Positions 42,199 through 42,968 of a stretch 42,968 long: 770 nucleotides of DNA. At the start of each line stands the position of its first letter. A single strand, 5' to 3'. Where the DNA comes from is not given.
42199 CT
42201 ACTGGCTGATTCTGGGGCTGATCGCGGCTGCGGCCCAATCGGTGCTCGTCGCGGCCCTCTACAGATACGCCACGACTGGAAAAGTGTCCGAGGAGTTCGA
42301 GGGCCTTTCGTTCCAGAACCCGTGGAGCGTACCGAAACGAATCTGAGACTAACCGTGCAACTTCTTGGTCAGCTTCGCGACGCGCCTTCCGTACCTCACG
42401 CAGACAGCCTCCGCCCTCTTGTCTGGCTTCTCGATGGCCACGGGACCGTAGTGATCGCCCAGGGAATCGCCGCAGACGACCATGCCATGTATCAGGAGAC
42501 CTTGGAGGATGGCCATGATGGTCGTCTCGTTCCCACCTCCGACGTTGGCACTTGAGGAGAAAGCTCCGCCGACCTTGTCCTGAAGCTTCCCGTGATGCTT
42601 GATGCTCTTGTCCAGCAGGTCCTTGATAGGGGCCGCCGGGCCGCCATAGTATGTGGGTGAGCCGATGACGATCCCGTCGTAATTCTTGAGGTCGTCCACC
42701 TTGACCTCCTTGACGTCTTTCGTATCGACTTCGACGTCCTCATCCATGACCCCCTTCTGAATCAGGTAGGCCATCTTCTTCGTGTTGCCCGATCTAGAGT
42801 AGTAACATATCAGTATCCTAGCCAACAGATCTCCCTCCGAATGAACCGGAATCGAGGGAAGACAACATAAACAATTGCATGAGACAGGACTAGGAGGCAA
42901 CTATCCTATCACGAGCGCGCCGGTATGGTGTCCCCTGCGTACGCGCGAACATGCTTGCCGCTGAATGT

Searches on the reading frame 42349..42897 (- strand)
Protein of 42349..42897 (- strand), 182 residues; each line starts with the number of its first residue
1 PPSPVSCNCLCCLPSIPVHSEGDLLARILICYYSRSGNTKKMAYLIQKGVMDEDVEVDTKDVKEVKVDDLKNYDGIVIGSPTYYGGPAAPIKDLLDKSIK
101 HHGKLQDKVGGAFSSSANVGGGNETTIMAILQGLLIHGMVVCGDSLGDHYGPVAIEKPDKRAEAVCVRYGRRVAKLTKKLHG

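Call 19: search_protein_families(library=pfam, proteins=[window:42349-42897:-], max_evalue=0.001)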
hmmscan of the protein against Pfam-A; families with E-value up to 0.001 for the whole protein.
window:42349-42897:- (182 aa): 4 families
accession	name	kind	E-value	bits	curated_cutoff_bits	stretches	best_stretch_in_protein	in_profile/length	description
PF03358.20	FMN_red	-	2.6e-12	47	24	1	50-144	46-142/152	NADPH-dependent FMN reductase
PF12724.12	Flavodoxin_5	-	2.6e-11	44.5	27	1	29-113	1-81/145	Flavodoxin domain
PF00258.30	Flavodoxin_1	-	2.6e-10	41.1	25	1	30-97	1-75/143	Flavodoxin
PF12641.12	Flavodoxin_3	-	3.6e-06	27.3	27.5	1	29-96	1-64/160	Flavodoxin domain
